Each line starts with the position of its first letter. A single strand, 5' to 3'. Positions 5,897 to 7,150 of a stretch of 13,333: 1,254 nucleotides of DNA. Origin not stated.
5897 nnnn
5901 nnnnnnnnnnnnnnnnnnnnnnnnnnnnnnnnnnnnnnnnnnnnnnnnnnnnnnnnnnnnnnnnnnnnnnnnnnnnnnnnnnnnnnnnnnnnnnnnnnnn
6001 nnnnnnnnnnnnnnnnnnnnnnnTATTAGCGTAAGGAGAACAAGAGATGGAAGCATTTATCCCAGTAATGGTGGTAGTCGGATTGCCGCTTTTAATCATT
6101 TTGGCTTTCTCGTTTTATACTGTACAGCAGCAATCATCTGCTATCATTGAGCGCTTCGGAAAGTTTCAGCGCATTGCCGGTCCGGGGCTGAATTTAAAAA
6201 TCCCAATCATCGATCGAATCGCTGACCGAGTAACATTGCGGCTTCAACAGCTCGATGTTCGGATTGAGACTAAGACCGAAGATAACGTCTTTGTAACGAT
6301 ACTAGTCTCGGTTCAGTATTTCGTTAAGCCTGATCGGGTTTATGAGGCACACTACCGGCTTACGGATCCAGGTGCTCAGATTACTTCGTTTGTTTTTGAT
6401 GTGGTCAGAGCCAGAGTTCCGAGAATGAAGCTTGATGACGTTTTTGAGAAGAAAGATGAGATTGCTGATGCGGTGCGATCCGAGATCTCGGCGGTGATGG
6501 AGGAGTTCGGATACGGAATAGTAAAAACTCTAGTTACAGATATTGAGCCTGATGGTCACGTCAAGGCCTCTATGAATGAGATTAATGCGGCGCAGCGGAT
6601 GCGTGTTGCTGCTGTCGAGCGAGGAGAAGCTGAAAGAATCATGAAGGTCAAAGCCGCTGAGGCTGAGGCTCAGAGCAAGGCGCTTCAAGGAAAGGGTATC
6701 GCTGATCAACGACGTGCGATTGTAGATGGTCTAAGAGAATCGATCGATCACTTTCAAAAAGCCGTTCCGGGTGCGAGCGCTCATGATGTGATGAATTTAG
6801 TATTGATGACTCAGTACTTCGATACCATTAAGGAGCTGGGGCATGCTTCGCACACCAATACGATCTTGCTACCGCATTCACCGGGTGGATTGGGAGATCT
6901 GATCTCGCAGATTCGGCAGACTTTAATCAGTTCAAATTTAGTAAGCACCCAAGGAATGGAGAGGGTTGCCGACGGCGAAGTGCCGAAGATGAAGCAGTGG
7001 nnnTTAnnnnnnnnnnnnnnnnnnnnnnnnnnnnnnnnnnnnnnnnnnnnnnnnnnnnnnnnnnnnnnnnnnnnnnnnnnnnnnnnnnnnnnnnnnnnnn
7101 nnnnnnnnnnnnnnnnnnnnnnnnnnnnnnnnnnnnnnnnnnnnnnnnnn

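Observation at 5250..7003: Crotonase-fold protein lacking both hydratase glutamates, translationally coupled to an SPFH/band-7 protein: a possible NfeD-stomatin analogue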

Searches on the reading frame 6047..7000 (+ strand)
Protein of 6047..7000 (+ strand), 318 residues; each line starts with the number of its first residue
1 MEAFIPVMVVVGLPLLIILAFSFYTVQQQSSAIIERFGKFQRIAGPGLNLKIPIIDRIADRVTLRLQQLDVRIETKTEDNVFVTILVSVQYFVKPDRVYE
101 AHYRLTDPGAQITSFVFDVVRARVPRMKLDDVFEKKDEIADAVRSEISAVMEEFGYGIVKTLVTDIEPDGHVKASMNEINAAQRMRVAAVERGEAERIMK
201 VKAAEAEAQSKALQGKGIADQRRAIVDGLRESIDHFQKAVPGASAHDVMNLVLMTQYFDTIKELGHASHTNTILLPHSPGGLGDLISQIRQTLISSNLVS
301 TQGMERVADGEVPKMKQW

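Call 3: search_protein_families(library=pfam, proteins=[window:6047-7000:+], max_evalue=0.01)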
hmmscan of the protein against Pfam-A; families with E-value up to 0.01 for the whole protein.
window:6047-7000:+ (318 aa): 1 family
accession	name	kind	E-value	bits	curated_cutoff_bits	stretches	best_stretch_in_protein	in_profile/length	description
PF01145.31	Band_7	-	3.7e-30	105.7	23.6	1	25-196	2-175/176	SPFH domain / Band 7 family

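Call 4: search_protein_families(library=ncbifam, proteins=[window:6047-7000:+], max_evalue=0.01)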
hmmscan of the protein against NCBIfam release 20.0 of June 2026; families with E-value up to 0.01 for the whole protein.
window:6047-7000:+ (318 aa): 5 families
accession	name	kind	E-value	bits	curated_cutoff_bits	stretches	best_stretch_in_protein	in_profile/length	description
TIGR01933.1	hflK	equivalog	1.9e-21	76.7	159.4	1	23-241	1-217/261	FtsH protease activity modulator HflK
NF008181.0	PRK10930.1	equivalog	5.6e-13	48.5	660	1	14-263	88-333/419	FtsH protease activity modulator HflK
TIGR01932.1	hflC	equivalog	8.1e-08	31.5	134.4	1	7-137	4-144/318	protease modulator HflC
NF008259.0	PRK11029.1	equivalog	0.00051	19.1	427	1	8-71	5-74/334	protease modulator HflC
NF058507.1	FlotScfldFlot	equivalog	0.0014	17.7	700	1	120-212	137-229/477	flotillin lipid rafts scaffold protein FloT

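Call 15: find_homologous_proteins(query=window:6047-7000:+, max_evalue=1e-10)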
Query window:6047-7000:+ (318 aa): 8000 proteins with E <= 1e-10 among 8000 candidates; the best 120 are listed.
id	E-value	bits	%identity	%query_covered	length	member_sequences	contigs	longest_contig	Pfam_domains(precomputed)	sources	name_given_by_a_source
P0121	5.4e-201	684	100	100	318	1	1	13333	PF01145.32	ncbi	-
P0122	1.5e-149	515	78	93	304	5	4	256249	PF01145.32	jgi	jgi:regulator of protease activity HflC (stomatin/prohibitin superfamily)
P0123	1.3e-143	496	78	90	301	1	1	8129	PF01145.32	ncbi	-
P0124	3.0e-140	485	75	89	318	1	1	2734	PF01145.32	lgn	-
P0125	5.9e-136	471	71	93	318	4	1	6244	PF01145.32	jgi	jgi:regulator of protease activity HflC (stomatin/prohibitin superfamily)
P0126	1.6e-135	469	69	97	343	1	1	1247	PF01145.32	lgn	-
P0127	1.6e-134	466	70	95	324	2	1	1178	PF01145.32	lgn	-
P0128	2.7e-134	465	69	91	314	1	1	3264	PF01145.32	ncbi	-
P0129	4.2e-134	465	70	93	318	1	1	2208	PF01145.32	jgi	jgi:regulator of protease activity HflC (stomatin/prohibitin superfamily)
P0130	8.9e-134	463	72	90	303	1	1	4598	PF01145.32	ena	-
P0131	1.1e-133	463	70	90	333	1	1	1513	PF01145.32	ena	-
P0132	1.7e-133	463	70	94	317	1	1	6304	PF01145.32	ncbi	-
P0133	3.6e-133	461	72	91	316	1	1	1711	PF01145.32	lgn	-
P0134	3.9e-133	461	74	86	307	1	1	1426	PF01145.32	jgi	jgi:regulator of protease activity HflC (stomatin/prohibitin superfamily)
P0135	5.4e-133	461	72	88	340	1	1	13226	PF01145.32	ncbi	-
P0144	2.0e-132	459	70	94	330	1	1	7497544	PF01145.32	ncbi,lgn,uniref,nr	ncbi:SPFH domain-containing protein [Paludisphaera borealis]|uniref:Modulator of FtsH protease HflK 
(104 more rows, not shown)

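Call 16: find_encoding_contigs(protein=P0122, flank=5000, max_places=3)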
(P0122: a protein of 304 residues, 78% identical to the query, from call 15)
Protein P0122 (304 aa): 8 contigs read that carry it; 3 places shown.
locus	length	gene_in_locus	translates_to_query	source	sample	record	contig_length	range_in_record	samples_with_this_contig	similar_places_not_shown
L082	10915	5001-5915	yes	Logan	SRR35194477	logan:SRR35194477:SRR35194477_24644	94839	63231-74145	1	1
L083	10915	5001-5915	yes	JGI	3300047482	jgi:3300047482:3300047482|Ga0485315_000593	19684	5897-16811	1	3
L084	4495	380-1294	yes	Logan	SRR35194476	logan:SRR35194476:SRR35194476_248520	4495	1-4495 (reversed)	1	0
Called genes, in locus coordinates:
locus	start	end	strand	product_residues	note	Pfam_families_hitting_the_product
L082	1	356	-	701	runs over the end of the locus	PF03030:H_PPase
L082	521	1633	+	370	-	PF10994:DUF2817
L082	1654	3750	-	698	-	-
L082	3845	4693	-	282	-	-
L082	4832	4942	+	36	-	-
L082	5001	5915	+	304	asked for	PF01145:Band_7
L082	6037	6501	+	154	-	PF08239:SH3_3 (weak)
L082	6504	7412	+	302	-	PF01435:Peptidase_M48, PF10463:Peptidase_U49 (faint)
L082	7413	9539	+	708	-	PF05226:CHASE2, PF00211:Guanylate_cyc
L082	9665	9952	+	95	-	-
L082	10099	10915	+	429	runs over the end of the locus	PF01071:GARS_A, PF02843:GARS_C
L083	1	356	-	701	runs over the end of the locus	PF03030:H_PPase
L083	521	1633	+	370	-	PF10994:DUF2817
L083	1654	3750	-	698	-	-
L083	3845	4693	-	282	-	-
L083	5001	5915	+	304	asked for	PF01145:Band_7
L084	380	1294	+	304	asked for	PF01145:Band_7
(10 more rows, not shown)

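Call 17: find_encoding_contigs(protein=P0123, flank=5000, max_places=3)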
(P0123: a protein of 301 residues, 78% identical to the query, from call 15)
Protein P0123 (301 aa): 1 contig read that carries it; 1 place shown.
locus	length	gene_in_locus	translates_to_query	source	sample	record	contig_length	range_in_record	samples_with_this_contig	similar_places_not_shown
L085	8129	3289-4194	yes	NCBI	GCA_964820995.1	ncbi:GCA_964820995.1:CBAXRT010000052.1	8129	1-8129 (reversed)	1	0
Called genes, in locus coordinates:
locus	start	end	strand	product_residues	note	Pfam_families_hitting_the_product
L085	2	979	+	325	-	?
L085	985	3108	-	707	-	-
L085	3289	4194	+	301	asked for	PF01145:Band_7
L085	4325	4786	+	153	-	PF08239:SH3_3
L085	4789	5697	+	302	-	PF01435:Peptidase_M48, PF10463:Peptidase_U49 (faint)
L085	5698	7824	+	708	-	PF05226:CHASE2, PF00211:Guanylate_cyc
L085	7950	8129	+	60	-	?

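Call 18: find_encoding_contigs(protein=P0144, flank=5000, max_places=2)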
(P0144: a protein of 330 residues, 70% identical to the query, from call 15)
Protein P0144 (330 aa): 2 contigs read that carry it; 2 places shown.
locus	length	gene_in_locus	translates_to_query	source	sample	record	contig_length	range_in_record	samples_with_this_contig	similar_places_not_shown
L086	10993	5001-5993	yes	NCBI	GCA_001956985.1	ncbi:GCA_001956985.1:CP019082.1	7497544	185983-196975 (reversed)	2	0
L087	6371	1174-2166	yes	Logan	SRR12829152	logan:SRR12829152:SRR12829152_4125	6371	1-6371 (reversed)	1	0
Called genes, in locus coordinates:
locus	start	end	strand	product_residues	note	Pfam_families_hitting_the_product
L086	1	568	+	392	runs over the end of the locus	PF13472:Lipase_GDSL_2 (weak)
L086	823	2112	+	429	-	PF03466:LysR_substrate (weak)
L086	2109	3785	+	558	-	PF07969:Amidohydro_3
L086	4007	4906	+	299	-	PF01913:FTR, PF02741:FTR_C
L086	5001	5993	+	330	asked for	PF01145:Band_7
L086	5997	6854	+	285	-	-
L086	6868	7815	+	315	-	PF02289:MCH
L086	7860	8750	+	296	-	PF14397:ATPgrasp_ST (weak), PF02655:ATP-grasp_3 (weak), PF08443:RimK, PF02955:GSH-S_ATP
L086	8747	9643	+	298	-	PF01874:CitG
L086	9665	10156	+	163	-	PF01242:PTPS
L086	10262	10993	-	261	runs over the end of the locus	PF00977:His_biosynth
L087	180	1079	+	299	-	PF01913:FTR, PF02741:FTR_C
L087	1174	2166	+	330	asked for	PF01145:Band_7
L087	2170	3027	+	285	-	-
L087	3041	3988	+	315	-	PF02289:MCH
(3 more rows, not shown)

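Call 30: search_solved_structures(query=window:6047-7000:+, max_evalue=0.001, show_alignments=1)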
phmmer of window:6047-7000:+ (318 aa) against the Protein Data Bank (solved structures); distinct sequences matched with E-value up to 0.001: 10.
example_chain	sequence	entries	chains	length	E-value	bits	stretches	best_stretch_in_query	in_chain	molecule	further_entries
8z5g_A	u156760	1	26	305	9.6e-22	80.9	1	3-291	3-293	Protein QmcA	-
7vhq_E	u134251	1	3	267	1.9e-11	47.1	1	10-245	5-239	Protein HflK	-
7vhp_E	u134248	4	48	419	2.3e-11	46.9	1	10-263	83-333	Protein HflK | Modulator of FtsH protease HflK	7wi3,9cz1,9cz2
9paw_XA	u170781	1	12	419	1e-10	44.7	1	10-261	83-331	Protein HflK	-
3bk6_A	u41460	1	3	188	7.3e-05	25.5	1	61-206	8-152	PH stomatin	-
9wmj_A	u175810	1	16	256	0.00015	24.5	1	4-200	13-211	Stomatin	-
9wkz_A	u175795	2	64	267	0.00017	24.3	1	4-200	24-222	Stomatin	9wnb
9z7u_F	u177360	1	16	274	0.00019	24.2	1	4-200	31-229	Stomatin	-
9oh9_A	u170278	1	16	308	0.00025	23.7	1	4-200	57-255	Stomatin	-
2rpb_A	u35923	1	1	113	0.00029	23.6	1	59-168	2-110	hypothetical membrane protein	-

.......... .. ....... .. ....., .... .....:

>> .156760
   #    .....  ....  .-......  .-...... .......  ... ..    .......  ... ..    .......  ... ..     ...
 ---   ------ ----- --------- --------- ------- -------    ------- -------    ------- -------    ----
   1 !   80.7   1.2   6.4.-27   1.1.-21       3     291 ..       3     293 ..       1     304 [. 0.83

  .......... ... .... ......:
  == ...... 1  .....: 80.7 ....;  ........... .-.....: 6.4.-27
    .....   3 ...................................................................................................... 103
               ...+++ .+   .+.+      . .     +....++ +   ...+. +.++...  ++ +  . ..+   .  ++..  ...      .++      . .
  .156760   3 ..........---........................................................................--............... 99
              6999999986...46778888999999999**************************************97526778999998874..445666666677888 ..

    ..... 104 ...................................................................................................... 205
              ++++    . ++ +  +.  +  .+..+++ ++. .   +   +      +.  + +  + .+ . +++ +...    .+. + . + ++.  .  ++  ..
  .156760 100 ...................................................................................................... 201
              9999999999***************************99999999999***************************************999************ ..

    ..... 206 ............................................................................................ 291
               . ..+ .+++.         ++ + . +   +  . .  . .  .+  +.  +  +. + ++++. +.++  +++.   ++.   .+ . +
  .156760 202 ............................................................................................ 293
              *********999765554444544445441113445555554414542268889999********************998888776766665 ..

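Call 32: find_related_loci(query=window:6047-7000:+, collection=metagenome_contigs, flank=4000)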
Query window:6047-7000:+ (318 aa) in metagenome_contigs; peptide patterns used: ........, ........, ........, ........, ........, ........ (x = any residue, [..] = any of these).
600 stretches matched a pattern (row limit reached: there are more); 563 encode a relative of the query (tblastn E <= 1e-3); the best 80 are kept; 80 distinct loci.
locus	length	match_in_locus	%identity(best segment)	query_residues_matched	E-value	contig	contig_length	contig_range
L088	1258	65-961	67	1-299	9e-153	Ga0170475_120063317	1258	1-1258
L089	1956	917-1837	69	1-306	2e-148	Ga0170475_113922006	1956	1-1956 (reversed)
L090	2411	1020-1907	69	8-300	2e-146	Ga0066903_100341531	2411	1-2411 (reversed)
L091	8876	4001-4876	67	1-297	5e-137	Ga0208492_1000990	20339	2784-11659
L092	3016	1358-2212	69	22-311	6e-141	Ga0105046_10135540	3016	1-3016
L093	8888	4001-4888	69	4-299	9e-135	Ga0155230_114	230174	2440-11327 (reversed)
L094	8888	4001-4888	69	4-299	9e-135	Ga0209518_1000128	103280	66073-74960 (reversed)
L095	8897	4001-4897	65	11-314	1e-133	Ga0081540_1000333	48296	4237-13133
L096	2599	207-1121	64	1-301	1e-140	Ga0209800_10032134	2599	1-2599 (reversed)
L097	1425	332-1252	67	7-310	3e-145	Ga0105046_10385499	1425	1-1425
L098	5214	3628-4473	68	16-297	8e-134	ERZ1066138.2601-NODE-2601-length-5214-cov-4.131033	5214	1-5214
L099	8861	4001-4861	67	11-297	3e-132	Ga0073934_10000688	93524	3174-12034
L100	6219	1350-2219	67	10-299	5e-132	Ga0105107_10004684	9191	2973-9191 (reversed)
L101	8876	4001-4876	65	7-297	7e-132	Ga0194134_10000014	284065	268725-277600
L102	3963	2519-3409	63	3-300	9e-135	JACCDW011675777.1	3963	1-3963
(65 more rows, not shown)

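Call 47: search_protein_families(library=pfam, alignment_id=A3, max_evalue=0.001)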
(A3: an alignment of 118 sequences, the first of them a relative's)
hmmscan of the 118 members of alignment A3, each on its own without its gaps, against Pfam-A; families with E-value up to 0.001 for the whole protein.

A. member 1, L082:3848-4693:- (282 aa): 0 families

B. families by the number of members that match (of 118 scanned): 131 families (the first 25 are shown)
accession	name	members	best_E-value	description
PF13847.12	Methyltransf_31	3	0.00046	Methyltransferase domain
PF00005.33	ABC_tran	2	2e-48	ABC transporter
PF18481.7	DUF5616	2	5.4e-46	Domain of unknown function (DUF5616)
PF04256.18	DUF434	2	3.4e-17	Protein of unknown function (DUF434)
PF17131.11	LolA_like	2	1.8e-14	Outer membrane lipoprotein-sorting protein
PF08241.18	Methyltransf_11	2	2.4e-12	Methyltransferase domain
PF13649.12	Methyltransf_25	2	2.7e-11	Methyltransferase domain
PF13304.12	AAA_21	2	1.6e-10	AAA domain, putative AbiEii toxin, Type IV TA system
PF02482.25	Ribosomal_S30AE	2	1.3e-09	Sigma 54 modulation protein / S30EA ribosomal protein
PF13401.12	AAA_22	2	2.9e-09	AAA domain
PF02463.25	SMC_N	2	8e-09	RecF/RecN/SMC N terminal domain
PF08239.17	SH3_3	2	5.7e-08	Bacterial SH3 domain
PF01493.24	GXGXG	2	2.9e-07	GXGXG motif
PF07394.17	DUF1501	1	5.2e-147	Protein of unknown function (DUF1501)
PF04298.18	Zn_peptidase_2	1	3.6e-79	Putative neutral zinc metallopeptidase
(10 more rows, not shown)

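Call 51: search_protein_families(library=pfam, proteins=[L086:5997-6851:+, L082:6037-6498:+], max_evalue=0.001)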
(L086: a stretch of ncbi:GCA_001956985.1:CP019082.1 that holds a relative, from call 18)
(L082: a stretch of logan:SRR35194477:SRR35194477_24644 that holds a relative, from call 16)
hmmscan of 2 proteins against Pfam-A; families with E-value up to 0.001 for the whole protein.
L086:5997-6851:+ (285 aa): 1 family
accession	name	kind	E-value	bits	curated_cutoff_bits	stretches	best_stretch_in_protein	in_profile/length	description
PF01493.24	GXGXG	-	1.6e-05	24.9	32.5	1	82-206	33-162/190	GXGXG motif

L082:6037-6498:+ (154 aa): 1 family
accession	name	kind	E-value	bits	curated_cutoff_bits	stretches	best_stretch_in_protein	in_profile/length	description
PF08239.17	SH3_3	-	3.4e-07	30.8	27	1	35-82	5-53/54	Bacterial SH3 domain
